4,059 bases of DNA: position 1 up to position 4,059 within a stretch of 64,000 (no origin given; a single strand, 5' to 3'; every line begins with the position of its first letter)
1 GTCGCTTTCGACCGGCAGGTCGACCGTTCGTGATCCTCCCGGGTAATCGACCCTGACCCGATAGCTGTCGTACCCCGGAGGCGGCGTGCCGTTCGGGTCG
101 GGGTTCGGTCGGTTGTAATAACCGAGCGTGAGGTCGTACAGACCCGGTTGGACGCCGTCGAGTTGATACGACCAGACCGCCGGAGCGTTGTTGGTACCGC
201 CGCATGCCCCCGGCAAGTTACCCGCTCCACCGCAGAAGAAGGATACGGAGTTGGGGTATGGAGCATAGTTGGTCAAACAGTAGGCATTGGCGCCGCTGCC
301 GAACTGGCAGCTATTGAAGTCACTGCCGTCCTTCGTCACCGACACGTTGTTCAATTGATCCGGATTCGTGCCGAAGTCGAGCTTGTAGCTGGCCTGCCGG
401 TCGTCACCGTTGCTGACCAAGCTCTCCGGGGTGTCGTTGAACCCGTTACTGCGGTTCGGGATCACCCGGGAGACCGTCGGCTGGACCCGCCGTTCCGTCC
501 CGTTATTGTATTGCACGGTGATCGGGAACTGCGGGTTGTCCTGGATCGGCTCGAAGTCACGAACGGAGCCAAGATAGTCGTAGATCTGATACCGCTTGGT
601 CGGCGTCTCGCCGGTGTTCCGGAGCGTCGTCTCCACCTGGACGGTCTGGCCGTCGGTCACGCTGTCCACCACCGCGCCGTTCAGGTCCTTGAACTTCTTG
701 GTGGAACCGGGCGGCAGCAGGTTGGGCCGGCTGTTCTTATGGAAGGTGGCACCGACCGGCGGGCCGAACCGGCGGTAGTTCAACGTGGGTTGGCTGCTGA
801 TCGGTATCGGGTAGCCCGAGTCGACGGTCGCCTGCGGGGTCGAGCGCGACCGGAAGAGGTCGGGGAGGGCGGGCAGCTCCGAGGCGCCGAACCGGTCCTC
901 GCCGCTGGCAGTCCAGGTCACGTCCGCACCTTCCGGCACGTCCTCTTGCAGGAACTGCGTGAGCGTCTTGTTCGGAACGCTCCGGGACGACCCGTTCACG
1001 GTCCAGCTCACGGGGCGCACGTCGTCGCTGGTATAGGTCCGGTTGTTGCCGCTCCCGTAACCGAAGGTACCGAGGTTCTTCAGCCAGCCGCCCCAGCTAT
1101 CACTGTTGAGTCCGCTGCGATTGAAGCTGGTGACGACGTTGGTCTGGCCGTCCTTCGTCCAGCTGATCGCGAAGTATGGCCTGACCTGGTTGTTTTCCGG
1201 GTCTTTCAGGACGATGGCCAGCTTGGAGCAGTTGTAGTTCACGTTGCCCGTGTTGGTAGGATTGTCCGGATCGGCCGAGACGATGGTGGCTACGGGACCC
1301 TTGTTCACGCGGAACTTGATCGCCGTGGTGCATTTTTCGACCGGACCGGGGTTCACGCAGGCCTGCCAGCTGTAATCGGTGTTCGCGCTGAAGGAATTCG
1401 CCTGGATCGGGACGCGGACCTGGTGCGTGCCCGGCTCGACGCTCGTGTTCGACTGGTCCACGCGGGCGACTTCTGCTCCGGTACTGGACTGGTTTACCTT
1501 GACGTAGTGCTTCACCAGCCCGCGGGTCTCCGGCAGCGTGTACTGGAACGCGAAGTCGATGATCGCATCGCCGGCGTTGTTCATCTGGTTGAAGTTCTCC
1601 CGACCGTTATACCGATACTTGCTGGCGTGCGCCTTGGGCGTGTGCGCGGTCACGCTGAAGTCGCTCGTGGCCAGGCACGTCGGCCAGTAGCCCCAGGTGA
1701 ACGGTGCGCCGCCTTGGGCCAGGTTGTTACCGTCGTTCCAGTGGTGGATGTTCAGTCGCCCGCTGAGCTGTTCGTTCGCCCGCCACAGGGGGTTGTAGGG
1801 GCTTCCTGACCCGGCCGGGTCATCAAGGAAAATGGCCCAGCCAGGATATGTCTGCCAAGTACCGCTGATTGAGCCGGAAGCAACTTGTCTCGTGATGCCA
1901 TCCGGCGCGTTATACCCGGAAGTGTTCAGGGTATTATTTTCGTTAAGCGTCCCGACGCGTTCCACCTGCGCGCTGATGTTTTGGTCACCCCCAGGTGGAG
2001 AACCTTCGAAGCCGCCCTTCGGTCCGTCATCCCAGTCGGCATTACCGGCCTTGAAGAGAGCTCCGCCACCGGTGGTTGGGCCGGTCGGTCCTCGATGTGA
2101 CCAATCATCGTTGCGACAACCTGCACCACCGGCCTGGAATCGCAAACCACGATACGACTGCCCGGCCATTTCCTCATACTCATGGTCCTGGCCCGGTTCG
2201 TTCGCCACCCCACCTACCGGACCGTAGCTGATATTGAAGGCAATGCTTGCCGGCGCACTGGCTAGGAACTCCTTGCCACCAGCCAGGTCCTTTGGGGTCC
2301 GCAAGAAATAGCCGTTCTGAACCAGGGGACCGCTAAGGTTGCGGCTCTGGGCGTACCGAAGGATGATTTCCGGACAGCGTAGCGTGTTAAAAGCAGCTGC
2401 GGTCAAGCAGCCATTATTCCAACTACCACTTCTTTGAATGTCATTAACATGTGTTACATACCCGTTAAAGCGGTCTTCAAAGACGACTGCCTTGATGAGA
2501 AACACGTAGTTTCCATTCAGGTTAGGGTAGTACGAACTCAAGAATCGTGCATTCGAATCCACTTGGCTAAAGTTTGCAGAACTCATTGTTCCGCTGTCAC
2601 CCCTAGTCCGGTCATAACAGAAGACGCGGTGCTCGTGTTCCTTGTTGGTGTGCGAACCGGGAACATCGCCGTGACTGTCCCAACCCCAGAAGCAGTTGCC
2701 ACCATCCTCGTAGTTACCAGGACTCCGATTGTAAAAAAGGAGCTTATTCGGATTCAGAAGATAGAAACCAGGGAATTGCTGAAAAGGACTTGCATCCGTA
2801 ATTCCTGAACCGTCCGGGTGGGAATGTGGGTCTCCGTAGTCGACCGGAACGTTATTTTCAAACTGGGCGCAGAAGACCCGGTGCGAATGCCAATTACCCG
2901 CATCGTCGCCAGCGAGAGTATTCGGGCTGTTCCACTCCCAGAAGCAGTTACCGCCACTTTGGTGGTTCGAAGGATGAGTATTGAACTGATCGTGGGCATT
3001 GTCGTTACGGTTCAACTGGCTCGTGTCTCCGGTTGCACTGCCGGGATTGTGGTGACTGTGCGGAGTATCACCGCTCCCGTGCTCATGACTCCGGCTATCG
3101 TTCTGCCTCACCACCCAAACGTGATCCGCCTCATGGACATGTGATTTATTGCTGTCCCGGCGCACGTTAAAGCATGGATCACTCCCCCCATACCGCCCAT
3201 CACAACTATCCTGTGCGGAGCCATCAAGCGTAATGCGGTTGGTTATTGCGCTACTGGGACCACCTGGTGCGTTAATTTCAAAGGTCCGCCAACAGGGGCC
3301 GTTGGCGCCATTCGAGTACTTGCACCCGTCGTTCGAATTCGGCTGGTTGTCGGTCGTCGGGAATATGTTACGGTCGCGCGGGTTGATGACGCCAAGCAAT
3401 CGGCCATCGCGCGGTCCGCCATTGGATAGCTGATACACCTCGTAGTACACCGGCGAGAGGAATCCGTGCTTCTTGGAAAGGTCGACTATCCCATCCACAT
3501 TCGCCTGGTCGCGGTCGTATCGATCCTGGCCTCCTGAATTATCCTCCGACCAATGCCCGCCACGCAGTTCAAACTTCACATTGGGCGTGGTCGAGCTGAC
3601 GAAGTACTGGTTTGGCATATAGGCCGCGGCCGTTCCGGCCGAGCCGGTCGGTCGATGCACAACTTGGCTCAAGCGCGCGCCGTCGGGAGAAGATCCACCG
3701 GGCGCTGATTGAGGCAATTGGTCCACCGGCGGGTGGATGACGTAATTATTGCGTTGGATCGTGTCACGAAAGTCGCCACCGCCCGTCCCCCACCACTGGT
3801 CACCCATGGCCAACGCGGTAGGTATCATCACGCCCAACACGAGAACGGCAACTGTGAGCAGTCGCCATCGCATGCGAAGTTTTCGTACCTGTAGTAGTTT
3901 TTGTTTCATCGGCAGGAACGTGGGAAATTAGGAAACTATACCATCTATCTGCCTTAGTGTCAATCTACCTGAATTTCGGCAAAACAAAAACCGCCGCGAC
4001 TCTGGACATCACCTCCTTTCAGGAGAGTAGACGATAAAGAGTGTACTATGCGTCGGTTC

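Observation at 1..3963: Giant secreted protein (over 1300 aa) with repeated Cys/Trp/His modules and a near-consensus promoter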

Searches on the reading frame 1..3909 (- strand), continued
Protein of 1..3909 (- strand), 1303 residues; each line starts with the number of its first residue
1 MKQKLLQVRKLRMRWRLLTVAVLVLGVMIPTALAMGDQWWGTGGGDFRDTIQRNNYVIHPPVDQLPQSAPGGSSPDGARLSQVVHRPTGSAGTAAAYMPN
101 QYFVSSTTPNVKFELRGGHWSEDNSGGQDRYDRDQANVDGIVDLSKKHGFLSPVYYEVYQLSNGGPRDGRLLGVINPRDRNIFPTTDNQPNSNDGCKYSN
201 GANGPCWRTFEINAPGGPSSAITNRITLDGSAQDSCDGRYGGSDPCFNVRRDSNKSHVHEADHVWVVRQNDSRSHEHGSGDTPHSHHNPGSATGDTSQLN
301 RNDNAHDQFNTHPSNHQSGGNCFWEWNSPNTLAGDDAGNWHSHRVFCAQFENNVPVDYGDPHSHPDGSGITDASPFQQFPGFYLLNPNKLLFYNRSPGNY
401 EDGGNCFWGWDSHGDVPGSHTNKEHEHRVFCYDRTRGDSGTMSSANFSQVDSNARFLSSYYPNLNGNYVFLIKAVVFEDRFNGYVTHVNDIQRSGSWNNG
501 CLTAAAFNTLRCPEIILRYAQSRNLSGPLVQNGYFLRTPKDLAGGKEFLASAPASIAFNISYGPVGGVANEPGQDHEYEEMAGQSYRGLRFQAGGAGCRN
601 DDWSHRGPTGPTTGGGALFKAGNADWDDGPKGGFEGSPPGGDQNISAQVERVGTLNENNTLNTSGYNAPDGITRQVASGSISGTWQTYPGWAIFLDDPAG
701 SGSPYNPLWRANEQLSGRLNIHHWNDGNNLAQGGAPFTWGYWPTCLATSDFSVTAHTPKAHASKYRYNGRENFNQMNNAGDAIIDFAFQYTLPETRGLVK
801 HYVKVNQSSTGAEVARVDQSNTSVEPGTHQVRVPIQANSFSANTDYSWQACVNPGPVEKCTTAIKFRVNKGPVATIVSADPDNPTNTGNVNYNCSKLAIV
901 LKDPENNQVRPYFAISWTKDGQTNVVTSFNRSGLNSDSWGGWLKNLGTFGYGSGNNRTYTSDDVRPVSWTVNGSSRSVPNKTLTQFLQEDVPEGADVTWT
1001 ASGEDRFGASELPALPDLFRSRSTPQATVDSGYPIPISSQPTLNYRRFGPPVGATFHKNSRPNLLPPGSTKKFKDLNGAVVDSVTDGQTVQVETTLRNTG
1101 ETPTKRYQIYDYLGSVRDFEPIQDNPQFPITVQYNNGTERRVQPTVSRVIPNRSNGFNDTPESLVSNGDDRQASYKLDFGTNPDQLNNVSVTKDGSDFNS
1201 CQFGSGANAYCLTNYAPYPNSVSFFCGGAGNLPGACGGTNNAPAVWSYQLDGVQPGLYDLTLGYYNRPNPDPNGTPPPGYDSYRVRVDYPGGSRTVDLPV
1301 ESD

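Call 48: predict_structure(alignment_id=A4)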
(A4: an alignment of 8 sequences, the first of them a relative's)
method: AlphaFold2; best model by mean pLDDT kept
length: 944 residues; sequences in the alignment: 8
mean_pLDDT: 46.9   pTM: 0.32
mean pLDDT of the five models: 46.9, 46.8, 46.3, 46.2, 40.3
residues with pLDDT >= 90: 15; 70-90: 175; 50-70: 215; < 50: 539
segments of 3 or more residues with pLDDT < 50: 8-25, 62-68, 139-176, 189-198, 229-249, 273-373, 393-412, 429-440, 462-583, 599-740, 823-825, 881-883, 899-925, 932-944
pLDDT, mean of each block of 10 residues (from residue 1): 62 35 57 68 81 79 46 55 66 78 76 72 72 63 33 28 33 46 64 42 72 61 62 41 40 61 66 39 22 23 33 33 28 31 31 37 35 49 54 44 33 58 57 42 59 58 32 23 23 23 25 27 27 24 22 21 32 37 56 60 28 23 27 23 24 24 23 21 21 24 24 25 24 36 66 84 81 60 86 80 85 83 60 88 73 81 70 71 53 55 29 28 47 38 28
secondary structure, 60 per line:
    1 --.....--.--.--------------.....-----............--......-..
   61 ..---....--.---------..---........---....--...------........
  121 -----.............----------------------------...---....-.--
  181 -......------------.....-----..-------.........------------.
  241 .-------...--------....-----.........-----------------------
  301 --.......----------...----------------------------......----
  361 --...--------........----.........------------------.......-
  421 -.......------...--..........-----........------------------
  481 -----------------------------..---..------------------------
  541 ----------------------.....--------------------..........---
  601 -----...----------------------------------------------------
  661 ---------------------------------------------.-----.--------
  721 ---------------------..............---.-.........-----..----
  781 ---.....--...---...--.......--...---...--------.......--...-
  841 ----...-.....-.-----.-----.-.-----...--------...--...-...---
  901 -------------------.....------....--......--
elements in order (helices of 4 or more, strands of 3 or more residues): E3-7 E28-32 E38-49 E52-57 E59-62 E66-69 E87-90 E98-101 E104-106 H113-120 E126-135 H173-176 E182-187 E200-204 E219-227 E249-251 E260-263 E269-277 E303-309 E320-322 E351-356 E374-381 E386-394 E413-419 E422-428 E440-449 E455-462 E563-567 E588-597 H742-755 H761-769 E784-788 E791-793 E797-799 E802-808 E811-813 E817-819 E828-834 E837-839 E845-847 E849-853 E875-877 E886-888 E891-893 E895-897 H920-924 H931-934 H937-942

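Call 54: fold_search(model_id=the predicted structure, library=pdb)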
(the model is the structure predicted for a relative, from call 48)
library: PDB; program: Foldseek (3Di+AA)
matches with E <= 10: 1142; with E <= 0.001: 1
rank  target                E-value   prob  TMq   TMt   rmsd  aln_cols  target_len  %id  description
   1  7l0o_A                3.8e-04  0.63  0.12  0.20  27.4       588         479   10  Streptococcus gordonii C123 Domain(s)-Structural and Functional Analysis (released 2021-09-08)
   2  7l0o_B                2.2e-03  0.44  0.12  0.21  27.3       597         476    9  Streptococcus gordonii C123 Domain(s)-Structural and Functional Analysis (released 2021-09-08)
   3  4tsh_B                4.0e-03  0.38  0.13  0.22  26.8       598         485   10  A Novel Protein Fold Forms an Intramolecular Lock to Stabilize the Tertiary Structure of Streptococcus mutans Adhesin  (released 2014-10-22)
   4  6e3f                  1.4e-02  0.33  0.14  0.23  27.0       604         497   10  The structure of the C-terminal domains (C123) of Streptococcus intermedius antigen I/II (Pas) (released 2019-07-17)
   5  7zj7_A                2.4e-02  0.77  0.08  0.14  11.3       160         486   13  X-31 Hemagglutinin Precursor HA0 at pH 4.8 (released 2022-08-17)
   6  9mdi_A                2.4e-02  0.13  0.08  0.12  24.9       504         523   10  Clostridioides difficile Transferase B Component Dimer (released 2025-07-16)
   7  1yq5_A                3.2e-02  0.38  0.07  0.33  16.6       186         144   16  PRD1 vertex protein P5 (released 2005-04-26)
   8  4kty_B                4.1e-02  0.23  0.08  0.11  20.5       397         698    7  Fibrin-stabilizing factor with a bound ligand (released 2013-12-04)
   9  4rtd                  4.1e-02  0.07  0.07  0.06  28.3       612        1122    8  Escherichia coli alpha-2-macroglobulin activated by porcine elastase (released 2015-07-15)
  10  9u66_A                5.1e-02  0.60  0.08  0.19  12.0       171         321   12  Structure of HN HA at pH 6.4 (conformation3). (released 2026-03-25)
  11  1zlg                  5.4e-02  0.10  0.07  0.09  26.8       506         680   10  Solution structure of the extracellular matrix protein anosmin-1 (released 2006-05-09)
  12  5k9q_A                6.0e-02  0.69  0.08  0.21  10.3       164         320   13  Crystal structure of multidonor HV1-18-class broadly neutralizing Influenza A antibody 16.a.26 in complex with A/Hong  (released 2016-11-30)
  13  2xon_L                6.0e-02  0.28  0.04  0.23  16.4       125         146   10  Structure of TmCBM61 in complex with beta-1,4-galactotriose at 1.4 A resolution (released 2010-09-08)
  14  4lcx_A                6.8e-02  0.63  0.08  0.21  10.0       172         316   11  The structure of hemagglutinin from avian-origin H7N9 influenza virus (A/Shanghai/1/2013) (released 2013-11-06)
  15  4k65_A                6.8e-02  0.57  0.08  0.20  11.1       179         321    9  Structure of an airborne transmissible avian influenza H5 hemagglutinin mutant from the influenza virus A/Indonesia/5/ (released 2013-05-22)
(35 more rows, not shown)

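Call 57: list_cluster_members(proteins=[P0001, P0005, P0009, P0010, P0031, P0033, P0055, L001:18374-20062:+, L003:18588-20369:+, L002:4-3951:+])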
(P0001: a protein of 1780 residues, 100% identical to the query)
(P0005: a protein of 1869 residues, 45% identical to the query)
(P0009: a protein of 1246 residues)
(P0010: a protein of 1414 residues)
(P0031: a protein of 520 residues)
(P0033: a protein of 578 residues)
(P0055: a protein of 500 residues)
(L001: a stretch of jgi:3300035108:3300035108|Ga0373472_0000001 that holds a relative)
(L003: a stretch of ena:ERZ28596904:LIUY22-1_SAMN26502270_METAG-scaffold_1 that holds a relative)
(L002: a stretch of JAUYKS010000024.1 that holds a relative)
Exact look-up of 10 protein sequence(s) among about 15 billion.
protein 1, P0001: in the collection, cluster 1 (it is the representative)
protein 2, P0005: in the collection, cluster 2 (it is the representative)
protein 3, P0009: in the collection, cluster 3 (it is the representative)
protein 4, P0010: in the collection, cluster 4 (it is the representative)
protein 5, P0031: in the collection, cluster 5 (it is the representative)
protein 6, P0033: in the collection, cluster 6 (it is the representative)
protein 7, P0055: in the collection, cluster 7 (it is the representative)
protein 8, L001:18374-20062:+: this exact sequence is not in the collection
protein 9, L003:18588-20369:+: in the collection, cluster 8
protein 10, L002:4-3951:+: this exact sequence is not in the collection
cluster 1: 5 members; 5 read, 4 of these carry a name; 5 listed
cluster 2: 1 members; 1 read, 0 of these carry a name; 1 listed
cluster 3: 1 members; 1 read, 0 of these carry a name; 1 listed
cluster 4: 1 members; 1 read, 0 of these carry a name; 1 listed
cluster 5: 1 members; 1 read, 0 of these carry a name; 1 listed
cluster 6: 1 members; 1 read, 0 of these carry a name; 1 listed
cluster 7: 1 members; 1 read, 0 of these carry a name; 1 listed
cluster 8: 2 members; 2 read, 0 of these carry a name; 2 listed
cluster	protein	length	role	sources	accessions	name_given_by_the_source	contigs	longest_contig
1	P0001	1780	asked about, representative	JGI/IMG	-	hypothetical protein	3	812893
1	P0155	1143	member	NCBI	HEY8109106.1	MAG TPA: beta/gamma crystallin-related protein, partial [Patescibacteria group bacterium]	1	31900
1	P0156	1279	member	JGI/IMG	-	hypothetical protein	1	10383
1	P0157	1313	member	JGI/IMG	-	hypothetical protein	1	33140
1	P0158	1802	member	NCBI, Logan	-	-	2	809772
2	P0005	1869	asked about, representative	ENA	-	-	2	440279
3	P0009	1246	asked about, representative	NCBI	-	-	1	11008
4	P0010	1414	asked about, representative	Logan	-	-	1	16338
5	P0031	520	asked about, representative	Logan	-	-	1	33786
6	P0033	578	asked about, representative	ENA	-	-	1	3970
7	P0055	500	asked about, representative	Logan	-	-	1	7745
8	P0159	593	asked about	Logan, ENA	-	-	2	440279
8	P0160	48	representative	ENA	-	-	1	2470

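Call 59: search_protein_families(library=ncbifam, proteins=[P0001], max_evalue=1)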
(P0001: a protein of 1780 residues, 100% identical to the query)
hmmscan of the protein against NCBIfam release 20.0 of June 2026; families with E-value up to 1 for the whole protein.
P0001 (1780 aa): 0 families

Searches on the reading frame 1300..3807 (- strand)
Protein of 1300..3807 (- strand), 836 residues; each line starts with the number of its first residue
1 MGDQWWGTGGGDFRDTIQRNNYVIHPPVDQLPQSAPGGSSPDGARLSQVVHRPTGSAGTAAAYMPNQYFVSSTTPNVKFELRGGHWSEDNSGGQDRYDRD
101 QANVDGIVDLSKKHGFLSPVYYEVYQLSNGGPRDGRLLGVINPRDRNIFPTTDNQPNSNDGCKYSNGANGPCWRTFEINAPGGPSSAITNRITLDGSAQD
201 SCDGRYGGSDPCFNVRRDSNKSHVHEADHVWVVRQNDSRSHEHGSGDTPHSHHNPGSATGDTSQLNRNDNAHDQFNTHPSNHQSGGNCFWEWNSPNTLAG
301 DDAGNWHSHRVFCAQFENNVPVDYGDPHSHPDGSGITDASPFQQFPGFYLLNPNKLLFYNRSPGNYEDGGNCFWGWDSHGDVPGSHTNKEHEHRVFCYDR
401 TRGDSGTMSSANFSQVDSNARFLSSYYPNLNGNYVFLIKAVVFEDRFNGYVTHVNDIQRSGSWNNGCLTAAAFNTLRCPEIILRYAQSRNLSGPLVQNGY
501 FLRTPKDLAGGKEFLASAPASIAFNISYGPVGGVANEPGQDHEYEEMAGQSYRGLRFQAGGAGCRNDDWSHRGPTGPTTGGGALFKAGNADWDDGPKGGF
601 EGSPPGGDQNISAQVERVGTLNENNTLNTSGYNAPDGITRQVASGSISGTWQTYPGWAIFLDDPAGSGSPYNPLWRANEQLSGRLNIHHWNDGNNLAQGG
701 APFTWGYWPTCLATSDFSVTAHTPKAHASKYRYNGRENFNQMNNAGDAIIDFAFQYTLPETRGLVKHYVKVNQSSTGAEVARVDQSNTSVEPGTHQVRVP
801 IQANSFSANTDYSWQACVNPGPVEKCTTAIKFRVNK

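Call 44: predict_structure(alignment_id=A3)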
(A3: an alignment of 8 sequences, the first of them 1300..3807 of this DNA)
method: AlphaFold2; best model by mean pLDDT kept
length: 836 residues; sequences in the alignment: 8
mean_pLDDT: 39.1   pTM: 0.34
mean pLDDT of the five models: 39.1, 37.2, 35.9, 35.7, 35.4
residues with pLDDT >= 90: 6; 70-90: 65; 50-70: 147; < 50: 618
segments of 3 or more residues with pLDDT < 50: 1-67, 86-106, 113-115, 130-133, 154-171, 182-411, 425-429, 446-478, 489-613, 621-627, 633-637, 643-684, 686-715, 724-746
pLDDT, mean of each block of 10 residues (from residue 1): 21 22 24 26 29 25 38 57 47 37 46 53 65 57 58 46 43 57 41 34 31 25 23 23 20 23 20 21 22 25 24 23 23 24 24 22 23 23 25 24 31 64 52 62 49 39 37 40 51 37 26 22 22 25 25 26 30 30 31 27 30 51 44 45 41 31 36 40 45 23 29 58 42 32 45 75 74 84 77 75 70 85 77 65
secondary structure, 60 per line:
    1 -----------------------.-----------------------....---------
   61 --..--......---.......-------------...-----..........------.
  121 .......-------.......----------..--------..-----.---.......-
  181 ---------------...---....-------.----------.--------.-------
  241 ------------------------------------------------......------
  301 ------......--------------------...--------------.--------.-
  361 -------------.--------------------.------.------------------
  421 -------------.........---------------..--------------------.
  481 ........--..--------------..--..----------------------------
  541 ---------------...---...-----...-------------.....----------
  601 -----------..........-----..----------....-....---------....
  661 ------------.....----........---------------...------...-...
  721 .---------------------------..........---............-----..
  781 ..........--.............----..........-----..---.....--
elements in order (helices of 4 or more, strands of 3 or more residues): E48-51 E67-72 E76-82 H104-113 E120-127 E135-141 E173-179 H202-205 E289-294 E307-312 E434-442 H480-488 E556-558 E586-590 E612-621 E639-642 E657-660 H673-677 E682-689 E705-707 E718-721 E749-758 E762-773 E779-790 E793-802 E810-819 E830-834

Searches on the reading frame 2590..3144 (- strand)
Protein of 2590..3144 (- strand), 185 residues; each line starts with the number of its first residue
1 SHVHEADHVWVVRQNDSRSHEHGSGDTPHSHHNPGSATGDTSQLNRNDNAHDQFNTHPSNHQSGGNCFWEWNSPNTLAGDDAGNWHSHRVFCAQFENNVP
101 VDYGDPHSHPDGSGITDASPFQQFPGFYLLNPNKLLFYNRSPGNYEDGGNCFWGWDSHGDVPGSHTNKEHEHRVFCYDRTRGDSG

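Call 92: find_related_loci(query=window:2590-3144:-, collection=metagenome_contigs, flank=6000)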
Query seq(185 aa) (185 aa) in metagenome_contigs; peptide patterns used: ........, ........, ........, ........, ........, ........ (x = any residue, [..] = any of these).
36 stretches matched a pattern, but none encodes a relative of the query by tblastn (E <= 1e-3).
